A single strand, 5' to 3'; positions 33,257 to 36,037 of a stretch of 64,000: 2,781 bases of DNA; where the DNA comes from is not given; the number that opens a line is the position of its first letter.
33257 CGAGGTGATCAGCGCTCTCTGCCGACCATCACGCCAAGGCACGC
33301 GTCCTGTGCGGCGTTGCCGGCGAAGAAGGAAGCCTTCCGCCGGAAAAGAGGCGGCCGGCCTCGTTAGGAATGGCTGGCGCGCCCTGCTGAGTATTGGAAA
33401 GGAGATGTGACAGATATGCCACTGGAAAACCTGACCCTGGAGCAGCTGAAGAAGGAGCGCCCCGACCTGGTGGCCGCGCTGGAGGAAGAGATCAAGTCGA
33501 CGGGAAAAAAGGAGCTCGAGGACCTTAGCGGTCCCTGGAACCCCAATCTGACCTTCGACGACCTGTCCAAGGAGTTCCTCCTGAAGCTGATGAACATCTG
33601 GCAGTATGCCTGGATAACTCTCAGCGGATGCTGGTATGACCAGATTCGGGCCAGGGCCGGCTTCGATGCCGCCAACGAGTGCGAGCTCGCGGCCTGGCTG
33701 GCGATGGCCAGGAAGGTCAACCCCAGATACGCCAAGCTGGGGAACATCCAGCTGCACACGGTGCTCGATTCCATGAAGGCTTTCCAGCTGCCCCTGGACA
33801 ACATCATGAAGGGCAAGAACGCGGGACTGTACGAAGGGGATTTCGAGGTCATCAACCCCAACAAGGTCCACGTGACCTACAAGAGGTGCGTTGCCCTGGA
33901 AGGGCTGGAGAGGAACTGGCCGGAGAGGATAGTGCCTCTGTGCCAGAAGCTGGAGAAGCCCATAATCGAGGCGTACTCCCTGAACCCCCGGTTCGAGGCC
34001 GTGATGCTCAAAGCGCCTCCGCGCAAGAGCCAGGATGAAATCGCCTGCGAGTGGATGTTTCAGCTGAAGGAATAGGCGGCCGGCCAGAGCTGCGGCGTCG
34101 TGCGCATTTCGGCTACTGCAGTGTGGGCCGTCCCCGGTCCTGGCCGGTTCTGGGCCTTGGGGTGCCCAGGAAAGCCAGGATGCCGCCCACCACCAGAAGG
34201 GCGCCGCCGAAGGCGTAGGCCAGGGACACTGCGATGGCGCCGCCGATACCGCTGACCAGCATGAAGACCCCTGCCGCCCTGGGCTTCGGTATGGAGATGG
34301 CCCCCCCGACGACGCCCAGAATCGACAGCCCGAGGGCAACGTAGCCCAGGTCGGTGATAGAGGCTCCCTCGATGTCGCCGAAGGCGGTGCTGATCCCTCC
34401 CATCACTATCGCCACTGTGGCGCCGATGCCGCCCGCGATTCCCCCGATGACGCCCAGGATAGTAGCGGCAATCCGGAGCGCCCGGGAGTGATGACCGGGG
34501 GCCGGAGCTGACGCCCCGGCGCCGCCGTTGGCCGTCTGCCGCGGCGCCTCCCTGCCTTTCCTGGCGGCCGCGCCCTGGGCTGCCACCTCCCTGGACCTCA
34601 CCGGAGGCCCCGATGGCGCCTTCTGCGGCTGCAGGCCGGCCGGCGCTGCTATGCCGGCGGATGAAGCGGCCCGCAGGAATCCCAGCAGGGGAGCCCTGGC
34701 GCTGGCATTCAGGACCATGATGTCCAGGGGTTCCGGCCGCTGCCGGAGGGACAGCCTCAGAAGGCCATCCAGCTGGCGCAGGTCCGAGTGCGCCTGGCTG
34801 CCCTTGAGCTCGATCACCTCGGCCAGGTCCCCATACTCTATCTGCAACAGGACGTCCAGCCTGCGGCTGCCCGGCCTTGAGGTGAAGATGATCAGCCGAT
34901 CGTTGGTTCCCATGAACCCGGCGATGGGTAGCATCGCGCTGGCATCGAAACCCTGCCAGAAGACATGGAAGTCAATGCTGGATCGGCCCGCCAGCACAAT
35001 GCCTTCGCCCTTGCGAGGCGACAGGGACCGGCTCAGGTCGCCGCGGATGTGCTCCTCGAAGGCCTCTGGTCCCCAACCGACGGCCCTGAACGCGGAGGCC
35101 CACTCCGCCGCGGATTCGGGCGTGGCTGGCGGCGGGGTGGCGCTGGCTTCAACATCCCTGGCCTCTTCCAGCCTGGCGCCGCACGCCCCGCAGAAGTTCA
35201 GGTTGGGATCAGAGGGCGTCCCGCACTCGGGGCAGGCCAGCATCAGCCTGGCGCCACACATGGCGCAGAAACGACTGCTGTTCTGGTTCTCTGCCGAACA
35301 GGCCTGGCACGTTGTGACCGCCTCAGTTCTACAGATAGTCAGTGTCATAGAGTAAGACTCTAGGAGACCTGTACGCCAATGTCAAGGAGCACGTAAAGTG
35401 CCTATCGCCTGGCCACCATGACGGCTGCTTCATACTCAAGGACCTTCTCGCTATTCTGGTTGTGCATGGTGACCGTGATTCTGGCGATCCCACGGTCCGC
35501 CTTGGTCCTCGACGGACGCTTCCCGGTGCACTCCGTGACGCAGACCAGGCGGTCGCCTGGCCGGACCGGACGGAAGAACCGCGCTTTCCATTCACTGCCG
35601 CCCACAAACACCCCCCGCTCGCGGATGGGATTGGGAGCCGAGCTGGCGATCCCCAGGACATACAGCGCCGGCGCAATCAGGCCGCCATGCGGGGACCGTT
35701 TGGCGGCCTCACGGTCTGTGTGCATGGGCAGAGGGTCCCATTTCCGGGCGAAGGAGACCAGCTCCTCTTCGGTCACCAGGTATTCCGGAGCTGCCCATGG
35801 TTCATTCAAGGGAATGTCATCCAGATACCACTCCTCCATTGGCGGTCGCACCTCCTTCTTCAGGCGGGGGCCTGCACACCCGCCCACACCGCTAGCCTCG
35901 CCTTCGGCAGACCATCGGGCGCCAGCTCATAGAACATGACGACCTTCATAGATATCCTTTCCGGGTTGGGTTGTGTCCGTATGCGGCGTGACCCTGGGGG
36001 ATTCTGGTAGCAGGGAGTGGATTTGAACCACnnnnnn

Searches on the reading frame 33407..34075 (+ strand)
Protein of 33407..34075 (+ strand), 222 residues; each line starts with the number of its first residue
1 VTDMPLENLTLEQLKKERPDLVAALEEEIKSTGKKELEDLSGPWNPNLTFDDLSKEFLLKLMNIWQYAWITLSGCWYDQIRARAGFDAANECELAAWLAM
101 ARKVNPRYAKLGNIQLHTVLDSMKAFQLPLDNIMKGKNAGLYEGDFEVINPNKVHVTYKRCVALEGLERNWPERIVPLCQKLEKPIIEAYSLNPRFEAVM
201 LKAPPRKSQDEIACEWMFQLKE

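Call 3: search_protein_families(library=pfam, proteins=[window:33407-34075:+], max_evalue=0.01)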
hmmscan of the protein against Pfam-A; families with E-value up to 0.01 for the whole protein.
window:33407-34075:+ (222 aa): 1 family
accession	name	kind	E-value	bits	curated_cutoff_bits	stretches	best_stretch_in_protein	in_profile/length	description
PF19620.4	DUF6125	-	7.7e-07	29.7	27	1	52-220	2-164/164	Family of unknown function (DUF6125)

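Call 4: search_protein_families(library=ncbifam, proteins=[window:33407-34075:+], max_evalue=0.01)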
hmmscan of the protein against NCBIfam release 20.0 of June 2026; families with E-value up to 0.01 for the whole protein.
window:33407-34075:+ (222 aa): 0 families

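Call 70: search_solved_structures(query=window:33407-34075:+, max_evalue=10)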
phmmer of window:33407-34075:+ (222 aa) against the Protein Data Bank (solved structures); distinct sequences matched with E-value up to 10: 0.

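Call 79: find_homologous_proteins(query=window:33407-34075:+, max_evalue=0.00001)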
Query window:33407-34075:+ (222 aa): 42 proteins with E <= 0.00001 among 291 candidates.
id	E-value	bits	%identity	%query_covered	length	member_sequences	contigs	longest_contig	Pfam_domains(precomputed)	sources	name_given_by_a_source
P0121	1.6e-145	501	100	99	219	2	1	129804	PF19620.5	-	-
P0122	3.8e-125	434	84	99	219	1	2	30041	PF19620.5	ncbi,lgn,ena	-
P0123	5.0e-124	430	83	99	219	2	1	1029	PF19620.5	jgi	jgi:hypothetical protein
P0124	9.4e-123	426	53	87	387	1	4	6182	PF19620.5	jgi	jgi:hypothetical protein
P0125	1.7e-121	422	53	87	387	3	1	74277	PF14196.12,PF19620.5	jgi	-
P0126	4.7e-121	421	81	99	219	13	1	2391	PF19620.5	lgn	-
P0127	1.6e-120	419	52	87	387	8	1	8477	PF19620.5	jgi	-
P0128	1.7e-120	419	53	87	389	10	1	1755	PF19620.5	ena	-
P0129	4.6e-118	411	53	84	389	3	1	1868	PF19620.5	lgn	-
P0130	1.5e-117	409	49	83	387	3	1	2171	PF19620.5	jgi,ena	-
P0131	2.4e-117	408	51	88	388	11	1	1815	PF19620.5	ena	-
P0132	1.1e-115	403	77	99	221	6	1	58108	PF19620.5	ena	-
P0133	1.2e-112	393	77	99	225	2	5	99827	PF19620.5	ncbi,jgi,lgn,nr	ncbi:MAG: hypothetical protein FJ012_00060 [Chloroflexi bacterium]|nr:hypothetical protein [Chlorofl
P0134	3.4e-112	392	78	97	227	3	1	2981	PF19620.5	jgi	-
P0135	3.5e-112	392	50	84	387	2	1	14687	PF19620.5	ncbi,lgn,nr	ncbi:MAG: DUF6125 family protein [Chloroflexi bacterium]|nr:DUF6125 family protein [Chloroflexota ba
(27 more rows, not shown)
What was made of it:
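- About half of the source contig and the rest of the genome are unseen (call 79).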

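Call 81: find_encoding_contigs(protein=P0121, flank=10000, max_places=3)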
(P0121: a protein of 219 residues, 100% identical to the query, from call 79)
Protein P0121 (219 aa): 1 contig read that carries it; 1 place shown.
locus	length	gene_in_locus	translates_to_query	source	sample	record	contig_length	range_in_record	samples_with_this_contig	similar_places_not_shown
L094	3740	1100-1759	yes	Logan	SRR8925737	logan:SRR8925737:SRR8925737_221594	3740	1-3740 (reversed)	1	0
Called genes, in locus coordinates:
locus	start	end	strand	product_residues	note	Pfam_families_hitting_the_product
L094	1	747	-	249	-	?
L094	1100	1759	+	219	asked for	PF19620:DUF6125 (weak)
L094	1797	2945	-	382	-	PF12773:DZR (weak), PF13248:Zn_ribbon_3 (faint), PF24460:DUF7575 (faint)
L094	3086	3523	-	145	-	PF01575:MaoC_dehydratas, PF13452:FAS1_DH_region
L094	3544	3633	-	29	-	-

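Call 86: find_encoding_contigs(protein=P0122, flank=10000, max_places=2)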
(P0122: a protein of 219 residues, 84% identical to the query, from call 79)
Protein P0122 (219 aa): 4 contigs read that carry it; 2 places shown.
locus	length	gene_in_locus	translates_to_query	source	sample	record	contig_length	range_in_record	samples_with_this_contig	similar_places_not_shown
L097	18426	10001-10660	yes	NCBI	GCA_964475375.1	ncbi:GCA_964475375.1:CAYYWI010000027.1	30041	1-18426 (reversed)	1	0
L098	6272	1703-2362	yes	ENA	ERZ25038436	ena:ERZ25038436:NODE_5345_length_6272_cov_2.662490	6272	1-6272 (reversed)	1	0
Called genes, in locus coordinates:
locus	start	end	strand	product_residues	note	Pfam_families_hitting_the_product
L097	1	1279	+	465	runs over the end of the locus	PF02729:OTCace_N, PF00185:OTCace, PF02748:PyrI_C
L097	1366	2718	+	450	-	PF01979:Amidohydro_1, PF07969:Amidohydro_3 (faint), PF12890:DHOase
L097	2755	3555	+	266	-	PF10137:CAP12-PCTIR_TIR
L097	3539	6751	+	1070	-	PF25596:CPSase_L_D1, PF02222:ATP-grasp, PF02786:CPSase_L_D2, PF02787:CPSase_L_D3, PF25596:CPSase_L_D1, PF02786:CPSase_L_D2, PF02222:ATP-grasp, PF02142:MGS, +6 more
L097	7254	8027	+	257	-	PF10418:DHODB_Fe-S_bind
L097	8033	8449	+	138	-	PF01894:YjbQ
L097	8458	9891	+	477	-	PF02629:CoA_binding, PF13380:CoA_binding_2, PF13607:Succ_CoA_lig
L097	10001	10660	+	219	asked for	PF19620:DUF6125 (weak)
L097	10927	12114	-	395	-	PF14659:Phage_int_SAM_3, PF00589:Phage_integrase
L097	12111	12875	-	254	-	-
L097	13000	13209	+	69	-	-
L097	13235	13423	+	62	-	PF13451:zf_Tbcl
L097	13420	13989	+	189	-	PF01807:Zn_ribbon_DnaG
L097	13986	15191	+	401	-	PF13481:AAA_25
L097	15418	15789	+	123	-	-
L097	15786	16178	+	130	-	-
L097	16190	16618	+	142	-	-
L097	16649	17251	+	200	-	-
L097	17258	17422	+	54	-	-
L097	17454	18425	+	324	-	?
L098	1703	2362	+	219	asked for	PF19620:DUF6125 (weak)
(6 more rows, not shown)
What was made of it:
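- The DUF6125b orthologue in L097 follows the synthetase-like gene directly (call 86).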

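Call 91: predict_structure(alignment_id=A3)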
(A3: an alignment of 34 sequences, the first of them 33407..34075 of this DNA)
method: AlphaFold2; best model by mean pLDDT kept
length: 222 residues; sequences in the alignment: 34
mean_pLDDT: 89.9   pTM: 0.76
mean pLDDT of the five models: 89.9, 89.9, 89.6, 89.0, 88.4
residues with pLDDT >= 90: 150; 70-90: 63; 50-70: 8; < 50: 1
segments of 3 or more residues with pLDDT < 50: none
pLDDT, mean of each block of 10 residues (from residue 1): 76 90 84 82 92 90 81 91 97 95 92 94 86 69 92 96 91 94 96 97 95 97 91
secondary structure, 60 per line:
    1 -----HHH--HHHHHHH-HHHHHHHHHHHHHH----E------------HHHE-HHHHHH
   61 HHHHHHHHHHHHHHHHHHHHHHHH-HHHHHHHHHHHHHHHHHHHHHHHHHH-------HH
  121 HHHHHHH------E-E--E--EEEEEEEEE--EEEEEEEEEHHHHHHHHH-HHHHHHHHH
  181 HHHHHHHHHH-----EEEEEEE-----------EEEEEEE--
elements in order: H11-17 H19-32 H55-84 H86-111 H119-127 E142-150 E153-161 H162-170 H172-190 E196-202 E214-220

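Call 93: fold_search(model_id=the predicted structure, library=pdb)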
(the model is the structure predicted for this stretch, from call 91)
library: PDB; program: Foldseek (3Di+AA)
matches with E <= 10: 383; with E <= 0.001: 0
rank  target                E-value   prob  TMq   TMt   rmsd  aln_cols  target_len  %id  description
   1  3eee_A                2.2e-03  0.99  0.34  0.38  13.6       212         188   10  Probing the function of heme distortion in the H-NOX family (released 2008-11-25)
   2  4fdk_A                2.6e-03  0.98  0.34  0.38  15.4       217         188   12  F78L Tt H-NOX (released 2013-08-28)
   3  3lah_A                3.3e-03  0.98  0.34  0.39  15.4       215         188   12  Structural insights into the molecular mechanism of H-NOX activation (released 2010-03-16)
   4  6bde                  3.5e-03  0.82  0.22  0.26  18.0       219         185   13  Crystal structure of Fe(II) unliganded H-NOX protein mutant A71G from K. algicida (released 2018-05-30)
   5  3nvr_A                3.8e-03  0.98  0.34  0.40  15.4       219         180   12  Modulating Heme Redox Potential Through Protein-Induced Porphyrin Distortion (released 2010-09-08)
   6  3lai_C                3.8e-03  0.98  0.35  0.40  15.2       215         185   11  Structural insights into the molecular mechanism of H-NOX activation (released 2010-03-16)
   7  6aq3_F                4.5e-03  1.00  0.41  0.50   5.5       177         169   11  Crystal structure of a trafficking protein particle complex subunit 3 from Naegleria fowleri covalently bound to palmi (released 2017-08-30)
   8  3sj5_A                4.7e-03  0.97  0.33  0.38  15.9       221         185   12  I5F Mutant Structure of T. Tengcongensis H-NOX (released 2011-07-20)
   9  3nvr_B                5.3e-03  0.98  0.34  0.41  15.3       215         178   11  Modulating Heme Redox Potential Through Protein-Induced Porphyrin Distortion (released 2010-09-08)
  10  6cww_A                5.7e-03  0.96  0.34  0.39  16.1       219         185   12  Cs H-NOX mutant with unnatural amino acid 4-cyano-L-phenylalanine at site 5 (released 2018-05-16)
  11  3tf0_A                6.0e-03  0.96  0.34  0.38  15.3       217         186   12  Crystal structure of an H-NOX protein from T. tengcongensis (released 2011-11-09)
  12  3tf8_A                6.7e-03  0.77  0.22  0.26  18.6       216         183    9  Crystal structure of an H-NOX protein from Nostoc sp. PCC 7120 (released 2011-11-09)
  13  1wc8                  7.2e-03  1.00  0.44  0.56   4.9       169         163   10  The crystal structure of mouse bet3p (released 2004-12-13)
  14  1u55_B                8.5e-03  0.96  0.35  0.39  13.7       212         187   10  Crystal structure of an oxygen binding H-NOX domain related to soluble guanylate cyclases (oxygen complex) (released 2004-08-31)
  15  3nvu_A                8.5e-03  0.95  0.34  0.38  15.2       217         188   12  Modulating Heme Redox Potential Through Protein-Induced Porphyrin Distortion (released 2010-09-08)
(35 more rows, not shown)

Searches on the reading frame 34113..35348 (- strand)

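Call 3: search_protein_families(library=pfam, proteins=[window:34113-35348:-], max_evalue=0.01)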
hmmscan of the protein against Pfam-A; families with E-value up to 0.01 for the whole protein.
window:34113-35348:- (411 aa): 8 families
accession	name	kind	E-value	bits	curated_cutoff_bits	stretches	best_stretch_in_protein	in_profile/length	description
PF12773.13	DZR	-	1.9e-11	44.4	27.3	1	14-57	1-45/45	Double zinc ribbon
PF24463.1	DUF7577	-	1.3e-08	34.8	28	2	38-61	4-27/27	Domain of unknown function (DUF7577)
PF13240.11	Zn_Ribbon_1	-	1.9e-07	31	25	2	14-35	2-23/23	zinc-ribbon domain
PF13248.11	Zn_ribbon_3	-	3e-07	30.1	27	1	36-60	2-26/26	zinc-ribbon domain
PF24460.1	DUF7575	-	3.4e-05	23.5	28.5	1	38-61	5-28/28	Domain of unknown function (DUF7575)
PF13273.12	DUF4064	-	0.00024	21.7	32.1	1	292-372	2-101/102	Protein of unknown function (DUF4064)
PF17032.10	Zn_ribbon_15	-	0.00069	20.8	28.9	0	37-57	53-73/73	zinc-ribbon family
PF18912.6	DZR_2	-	0.003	17.8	27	1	13-56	9-55/56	Double zinc ribbon domain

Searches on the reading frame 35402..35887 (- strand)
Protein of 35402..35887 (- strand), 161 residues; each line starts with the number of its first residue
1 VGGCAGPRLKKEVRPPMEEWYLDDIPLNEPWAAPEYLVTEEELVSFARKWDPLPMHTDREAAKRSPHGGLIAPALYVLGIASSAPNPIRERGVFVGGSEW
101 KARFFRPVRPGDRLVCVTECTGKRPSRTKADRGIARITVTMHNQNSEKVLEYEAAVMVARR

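Call 3: search_protein_families(library=pfam, proteins=[window:35402-35887:-], max_evalue=0.01)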
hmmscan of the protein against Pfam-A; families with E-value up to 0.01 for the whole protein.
window:35402-35887:- (161 aa): 3 families
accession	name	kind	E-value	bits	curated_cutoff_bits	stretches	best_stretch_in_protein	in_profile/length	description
PF01575.25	MaoC_dehydratas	-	1.4e-16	60.6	27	1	32-134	12-114/123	MaoC like domain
PF13452.11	FAS1_DH_region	-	2.4e-08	34.6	22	1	35-150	11-130/132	FAS1-like, dehydratase domain region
PF03061.28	4HBT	-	0.0014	19.3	20.6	1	92-121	28-57/79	Thioesterase superfamily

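Call 74: search_protein_families(library=ncbifam, proteins=[window:35402-35887:-], max_evalue=0.00001)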
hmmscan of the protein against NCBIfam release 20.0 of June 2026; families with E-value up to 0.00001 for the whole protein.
window:35402-35887:- (161 aa): 3 families
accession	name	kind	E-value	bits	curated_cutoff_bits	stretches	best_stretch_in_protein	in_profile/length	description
TIGR02278.1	PaaN-DH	equivalog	1.5e-08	33.3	562.8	1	22-160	525-664/664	phenylacetic acid degradation bifunctional protein PaaZ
NF040624.1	HadA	equivalog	2.2e-06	28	180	1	36-152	11-131/144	(3R)-hydroxyacyl-ACP dehydratase subunit HadA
NF040620.1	fused_HadA_HadB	exception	5e-06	26.2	350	0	35-157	10-136/329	fused (3R)-hydroxyacyl-ACP dehydratase subunits HadA/HadB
